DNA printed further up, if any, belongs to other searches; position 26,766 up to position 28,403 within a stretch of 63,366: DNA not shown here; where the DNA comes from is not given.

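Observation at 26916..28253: Three paralogous B12-binding radical SAM enzymes inside a polyketide-pigment cluster (26916, 31902, 52466)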

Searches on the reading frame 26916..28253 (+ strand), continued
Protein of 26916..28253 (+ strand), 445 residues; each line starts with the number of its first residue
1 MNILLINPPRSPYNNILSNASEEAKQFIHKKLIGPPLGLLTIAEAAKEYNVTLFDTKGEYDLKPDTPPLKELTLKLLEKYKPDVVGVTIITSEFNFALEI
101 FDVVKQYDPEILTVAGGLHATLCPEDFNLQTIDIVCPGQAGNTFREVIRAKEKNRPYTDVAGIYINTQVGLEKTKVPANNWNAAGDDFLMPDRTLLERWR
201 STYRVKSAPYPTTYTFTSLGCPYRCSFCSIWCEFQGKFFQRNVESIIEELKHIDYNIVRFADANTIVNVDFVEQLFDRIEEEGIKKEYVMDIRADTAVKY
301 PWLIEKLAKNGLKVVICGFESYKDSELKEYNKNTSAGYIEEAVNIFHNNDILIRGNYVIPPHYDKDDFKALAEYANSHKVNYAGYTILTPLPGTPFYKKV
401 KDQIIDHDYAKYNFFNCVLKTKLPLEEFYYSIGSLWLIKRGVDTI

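Call 21: find_related_loci(query=A1, collection=metagenome_contigs, flank=10000)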
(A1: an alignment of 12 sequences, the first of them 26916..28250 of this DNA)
Query A1 (445 aa) in metagenome_contigs; peptide patterns used: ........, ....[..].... (x = any residue, [..] = any of these).
526 stretches matched a pattern; 282 encode a relative of the query (tblastn E <= 1e-3); the best 80 are kept; 80 distinct loci.
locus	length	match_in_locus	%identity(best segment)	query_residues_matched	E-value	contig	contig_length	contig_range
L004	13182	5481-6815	68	1-445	0e+0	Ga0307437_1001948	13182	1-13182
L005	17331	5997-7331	68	1-445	0e+0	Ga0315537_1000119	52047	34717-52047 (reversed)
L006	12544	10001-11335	68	1-445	0e+0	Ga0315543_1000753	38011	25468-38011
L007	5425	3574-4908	68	1-445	0e+0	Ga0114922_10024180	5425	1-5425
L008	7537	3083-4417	68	1-445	0e+0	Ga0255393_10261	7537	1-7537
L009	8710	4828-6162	67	1-445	0e+0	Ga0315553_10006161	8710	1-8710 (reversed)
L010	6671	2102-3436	67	1-445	0e+0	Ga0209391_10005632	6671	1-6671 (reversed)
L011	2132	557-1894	66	1-445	0e+0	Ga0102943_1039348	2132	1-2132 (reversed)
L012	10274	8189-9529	65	1-445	0e+0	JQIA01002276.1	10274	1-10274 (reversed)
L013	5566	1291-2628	67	1-445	0e+0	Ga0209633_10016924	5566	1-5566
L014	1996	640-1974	65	1-445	0e+0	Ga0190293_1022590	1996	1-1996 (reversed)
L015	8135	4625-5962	65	1-445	0e+0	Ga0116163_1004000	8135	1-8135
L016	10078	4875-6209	65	1-445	0e+0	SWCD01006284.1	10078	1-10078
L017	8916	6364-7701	65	1-445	0e+0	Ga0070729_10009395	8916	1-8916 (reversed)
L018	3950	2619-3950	64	1-444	0e+0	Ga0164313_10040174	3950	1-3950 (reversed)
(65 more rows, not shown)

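Call 38: search_solved_structures(query=window:26916-28250:+, max_evalue=0.01)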
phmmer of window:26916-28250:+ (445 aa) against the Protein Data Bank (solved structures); distinct sequences matched with E-value up to 0.01: 4.
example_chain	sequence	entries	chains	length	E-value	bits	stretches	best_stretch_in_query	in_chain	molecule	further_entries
9ccb_A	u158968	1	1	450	6e-08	35.2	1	212-402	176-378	Radical SAM core domain-containing protein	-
7kdx_A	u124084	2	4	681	6.5e-08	35.1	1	81-263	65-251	Methyltransferase TokK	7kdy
4jc0_A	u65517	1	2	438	0.0042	19.3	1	185-253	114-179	Ribosomal protein S12 methylthiotransferase RimO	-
6tda_L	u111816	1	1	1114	0.0048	19.1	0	362-430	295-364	Chromatin structure-remodeling complex protein RSC8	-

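Call 47: find_encoding_contigs(protein=P0019, flank=10000, max_places=1)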
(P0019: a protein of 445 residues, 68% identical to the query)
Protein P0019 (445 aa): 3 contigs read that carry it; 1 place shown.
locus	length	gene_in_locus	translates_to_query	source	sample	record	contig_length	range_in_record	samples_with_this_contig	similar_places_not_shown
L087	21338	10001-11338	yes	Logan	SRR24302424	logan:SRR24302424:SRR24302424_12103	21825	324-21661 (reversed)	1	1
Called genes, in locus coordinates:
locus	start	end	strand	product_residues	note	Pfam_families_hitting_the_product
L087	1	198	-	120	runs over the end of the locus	?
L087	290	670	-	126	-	PF22818:ApeI-like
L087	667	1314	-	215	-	-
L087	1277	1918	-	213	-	PF03548:LolA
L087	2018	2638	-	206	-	-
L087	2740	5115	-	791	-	PF13620:CarboxypepD_reg, PF13715:CarbopepD_reg_2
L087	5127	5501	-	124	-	-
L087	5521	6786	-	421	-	PF02310:B12-binding, PF04055:Radical_SAM (weak)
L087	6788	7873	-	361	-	PF00685:Sulfotransfer_1, PF13469:Sulfotransfer_3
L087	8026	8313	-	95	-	PF00550:PP-binding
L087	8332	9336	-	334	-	PF14399:BtrH_N, PF16169:DUF4872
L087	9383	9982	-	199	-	-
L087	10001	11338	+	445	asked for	PF02310:B12-binding, PF04055:Radical_SAM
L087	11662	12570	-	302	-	PF00698:Acyl_transf_1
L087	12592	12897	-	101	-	PF00550:PP-binding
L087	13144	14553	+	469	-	PF02310:B12-binding, PF04055:Radical_SAM, PF13282:DUF4070 (weak)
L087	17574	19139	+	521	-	PF02310:B12-binding (weak), PF04055:Radical_SAM, PF13282:DUF4070 (weak)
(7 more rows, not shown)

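Call 83: predict_structure(alignment_id=A1)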
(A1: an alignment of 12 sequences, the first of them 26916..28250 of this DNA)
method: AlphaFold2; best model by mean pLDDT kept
length: 445 residues; sequences in the alignment: 12
mean_pLDDT: 69.2   pTM: 0.71
mean pLDDT of the five models: 69.2, 67.7, 66.2, 64.2, 63.7
residues with pLDDT >= 90: 68; 70-90: 141; 50-70: 173; < 50: 63
segments of 3 or more residues with pLDDT < 50: 29-34, 219-224, 320-336, 353-356, 380-388, 409-411, 413-415, 437-445
pLDDT, mean of each block of 10 residues (from residue 1): 88 57 53 58 87 81 79 96 90 82 97 81 77 81 87 92 88 74 69 71 54 60 52 55 82 78 61 85 83 67 71 61 43 47 60 52 68 58 47 57 64 55 70 51 30
secondary structure, 60 per line:
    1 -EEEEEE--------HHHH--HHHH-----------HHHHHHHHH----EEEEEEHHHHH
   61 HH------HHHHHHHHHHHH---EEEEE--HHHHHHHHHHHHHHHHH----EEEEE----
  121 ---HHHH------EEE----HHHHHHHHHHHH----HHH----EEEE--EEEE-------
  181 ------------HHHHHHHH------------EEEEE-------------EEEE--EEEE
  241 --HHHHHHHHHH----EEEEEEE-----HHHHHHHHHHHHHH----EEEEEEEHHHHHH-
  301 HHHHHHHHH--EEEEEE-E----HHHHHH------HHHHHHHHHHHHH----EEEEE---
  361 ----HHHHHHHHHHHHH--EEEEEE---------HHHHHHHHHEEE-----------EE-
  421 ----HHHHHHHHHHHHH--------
elements in order: E2-7 H16-19 H22-25 H37-45 E50-55 H56-62 H69-80 E84-88 H91-107 E112-116 H124-127 E134-136 H141-152 E164-167 E170-173 H193-200 E213-217 E231-234 E237-240 H243-252 E257-263 H269-282 E287-293 H294-299 H301-309 E312-317 H324-329 H336-348 E353-357 H365-377 E380-385 H395-403 E404-406 H425-437

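Call 87: fold_search(model_id=the predicted structure, library=pdb)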
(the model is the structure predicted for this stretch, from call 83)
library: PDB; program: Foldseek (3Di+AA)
matches with E <= 10: 1608; with E <= 0.001: 20
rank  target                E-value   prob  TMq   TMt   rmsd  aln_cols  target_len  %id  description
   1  6wtf_A                2.2e-14  1.00  0.55  0.47   6.7       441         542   14  Structure of radical S-adenosylmethionine methyltransferase, TsrM, from Kitasatospora setae with tryptophan substrate  (released 2020-12-23)
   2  6wtf_B                4.8e-14  1.00  0.55  0.47   6.8       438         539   14  Structure of radical S-adenosylmethionine methyltransferase, TsrM, from Kitasatospora setae with tryptophan substrate  (released 2020-12-23)
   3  6wte_A                1.4e-13  1.00  0.60  0.49   9.8       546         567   15  Structure of radical S-adenosylmethionine methyltransferase, TsrM, from Kitasatospora setae with cobalamin and [4Fe-4S (released 2020-12-23)
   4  5ul4                  1.5e-13  1.00  0.56  0.37  12.8       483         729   17  Structure of Cobalamin-dependent S-adenosylmethionine radical enzyme OxsB with aqua-cobalamin and S-adenosylmethionine b (released 2017-04-19)
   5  5ul2                  2.1e-13  1.00  0.60  0.39   6.7       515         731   16  Structure of Apo, SeMet-labeled Cobalamin-dependent S-adenosylmethionine radical enzyme OxsB (released 2017-04-19)
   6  6wte_B                2.9e-13  1.00  0.57  0.49   7.0       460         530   15  Structure of radical S-adenosylmethionine methyltransferase, TsrM, from Kitasatospora setae with cobalamin and [4Fe-4S (released 2020-12-23)
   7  5ul3                  2.3e-12  1.00  0.57  0.37  12.4       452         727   17  Structure of Cobalamin-dependent S-adenosylmethionine radical enzyme OxsB with aqua-cobalamin bound (released 2017-04-19)
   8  6fd2_A                4.7e-12  1.00  0.63  0.61   7.0       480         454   14  Radical SAM 1,2-diol dehydratase AprD4 in complex with its substrate paromamine (released 2018-01-17)
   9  9ccb                  7.2e-12  1.00  0.57  0.60   7.2       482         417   16  X-ray crystal structure of methyl-coenzyme M reductase glutamine methylase (MgmA) from Methanothermobacter marburgensis  (released 2025-01-01)
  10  7kdy_A                3.4e-11  1.00  0.54  0.39   7.6       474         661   16  Crystal structure of Streptomyces tokunonesis TokK with hydroxycobalamin, 5'-deoxyadenosine, methionine, and (2R)-pant (released 2022-01-12)
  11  7kdy_B                6.1e-11  1.00  0.54  0.39   9.5       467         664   15  Crystal structure of Streptomyces tokunonesis TokK with hydroxycobalamin, 5'-deoxyadenosine, methionine, and (2R)-pant (released 2022-01-12)
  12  7kdx_A                1.6e-10  1.00  0.52  0.37   9.4       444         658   16  Crystal structure of Streptomyces tokunonesis TokK with hydroxycobalamin, 5'-deoxyadenosine, and methionine (released 2022-01-12)
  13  7kdx_B                2.7e-10  1.00  0.53  0.38   7.2       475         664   15  Crystal structure of Streptomyces tokunonesis TokK with hydroxycobalamin, 5'-deoxyadenosine, and methionine (released 2022-01-12)
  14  7mjv_A                7.3e-08  1.00  0.53  0.53   7.5       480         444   13  MiaB in the complex with s-adenosylmethionine and RNA (released 2021-09-15)
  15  4neq                  1.4e-04  0.97  0.23  0.27  16.2       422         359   14  The structure of UDP-GlcNAc 2-epimerase from Methanocaldococcus jannaschii (released 2014-04-23)
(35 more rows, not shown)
